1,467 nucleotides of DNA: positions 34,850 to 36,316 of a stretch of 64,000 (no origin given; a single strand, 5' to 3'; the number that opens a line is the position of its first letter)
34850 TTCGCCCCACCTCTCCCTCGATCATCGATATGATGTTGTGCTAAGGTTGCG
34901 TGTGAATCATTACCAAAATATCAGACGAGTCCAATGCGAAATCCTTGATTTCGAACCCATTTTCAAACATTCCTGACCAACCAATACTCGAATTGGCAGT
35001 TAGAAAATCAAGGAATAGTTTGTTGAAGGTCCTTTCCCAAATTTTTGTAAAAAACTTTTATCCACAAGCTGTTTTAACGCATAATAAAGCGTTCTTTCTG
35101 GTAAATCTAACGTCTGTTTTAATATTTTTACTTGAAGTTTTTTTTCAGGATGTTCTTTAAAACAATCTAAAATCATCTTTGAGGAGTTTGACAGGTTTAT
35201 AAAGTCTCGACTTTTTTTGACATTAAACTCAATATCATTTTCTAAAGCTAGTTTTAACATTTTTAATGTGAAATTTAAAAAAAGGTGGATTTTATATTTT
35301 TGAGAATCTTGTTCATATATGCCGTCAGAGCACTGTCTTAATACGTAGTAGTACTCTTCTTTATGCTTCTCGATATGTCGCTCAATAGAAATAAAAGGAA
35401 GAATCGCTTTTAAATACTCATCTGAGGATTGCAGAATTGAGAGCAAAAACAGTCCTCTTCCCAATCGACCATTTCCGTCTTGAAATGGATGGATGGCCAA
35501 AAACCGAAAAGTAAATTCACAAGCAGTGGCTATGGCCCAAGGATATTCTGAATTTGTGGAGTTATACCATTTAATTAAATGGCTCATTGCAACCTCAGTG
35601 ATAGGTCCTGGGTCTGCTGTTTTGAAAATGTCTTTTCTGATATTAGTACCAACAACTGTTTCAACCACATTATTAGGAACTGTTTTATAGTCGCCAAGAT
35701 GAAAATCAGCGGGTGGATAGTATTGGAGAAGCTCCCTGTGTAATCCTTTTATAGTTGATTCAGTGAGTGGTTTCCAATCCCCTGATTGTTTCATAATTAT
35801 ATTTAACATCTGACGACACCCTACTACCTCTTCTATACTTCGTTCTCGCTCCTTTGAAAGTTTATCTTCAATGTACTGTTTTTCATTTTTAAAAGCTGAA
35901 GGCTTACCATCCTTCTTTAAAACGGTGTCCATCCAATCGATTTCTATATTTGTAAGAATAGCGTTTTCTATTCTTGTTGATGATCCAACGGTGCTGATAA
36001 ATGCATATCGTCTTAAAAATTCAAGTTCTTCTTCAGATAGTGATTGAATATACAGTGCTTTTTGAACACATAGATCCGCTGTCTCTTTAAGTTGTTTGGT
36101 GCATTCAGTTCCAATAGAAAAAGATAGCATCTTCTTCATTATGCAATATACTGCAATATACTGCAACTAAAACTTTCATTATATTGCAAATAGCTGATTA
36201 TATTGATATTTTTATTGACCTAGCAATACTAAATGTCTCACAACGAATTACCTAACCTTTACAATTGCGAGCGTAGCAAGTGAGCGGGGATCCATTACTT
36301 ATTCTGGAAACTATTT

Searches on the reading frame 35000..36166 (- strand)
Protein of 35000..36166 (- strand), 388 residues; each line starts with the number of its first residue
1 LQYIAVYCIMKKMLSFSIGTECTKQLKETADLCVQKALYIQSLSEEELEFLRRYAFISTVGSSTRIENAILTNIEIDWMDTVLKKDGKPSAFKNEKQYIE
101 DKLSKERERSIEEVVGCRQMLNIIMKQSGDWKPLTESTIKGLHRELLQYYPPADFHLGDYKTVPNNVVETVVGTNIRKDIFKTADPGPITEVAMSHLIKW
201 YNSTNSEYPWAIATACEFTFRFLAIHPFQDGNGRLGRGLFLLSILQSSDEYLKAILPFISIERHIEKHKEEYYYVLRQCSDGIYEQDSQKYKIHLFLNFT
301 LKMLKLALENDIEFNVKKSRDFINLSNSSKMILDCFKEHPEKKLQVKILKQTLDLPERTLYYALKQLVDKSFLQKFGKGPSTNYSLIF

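Call 35: search_protein_families(library=pfam, proteins=[window:35000-36166:-], max_evalue=0.0001)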
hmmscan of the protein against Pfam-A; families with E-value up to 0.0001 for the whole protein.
window:35000-36166:- (388 aa): 1 family
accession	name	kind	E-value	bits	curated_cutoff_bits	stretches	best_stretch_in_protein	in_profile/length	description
PF02661.23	Fic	-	1.8e-13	51.6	24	1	133-241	1-90/93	Fic/DOC family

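Call 49: search_protein_families(library=padloc, proteins=[window:35000-36166:-], max_evalue=0.01)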
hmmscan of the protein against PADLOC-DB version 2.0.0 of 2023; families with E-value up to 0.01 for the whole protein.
window:35000-36166:- (388 aa): 9 families
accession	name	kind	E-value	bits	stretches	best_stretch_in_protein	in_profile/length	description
PDLC03963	SoFic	-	3e-31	107.1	1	39-379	42-344/361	-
PDLC04837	PDC-S04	-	3.7e-21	73.5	1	106-284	59-213/234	-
PDLC04836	PDC-S04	-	4e-19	66.8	1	104-280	61-213/244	-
PDLC04966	PDC-S24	-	6.2e-13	46.4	1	124-292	222-381/497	-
PDLC04840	PDC-S04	-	2.4e-11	41.8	1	105-248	45-178/227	-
PDLC04839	PDC-S04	-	1.1e-08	32.9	1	202-281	117-188/205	-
PDLC01858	CARF3--CARF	-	6.5e-05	20.9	1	307-378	125-192/204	-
PDLC04838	PDC-S04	-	0.002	15.9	1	209-240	127-158/209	-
PDLC01438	Csa3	-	0.0022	16.1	1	219-379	38-194/305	"CAS-I,CAS-II,CAS-III,CAS-IV,CAS-V,CAS-VI; associated_signaling"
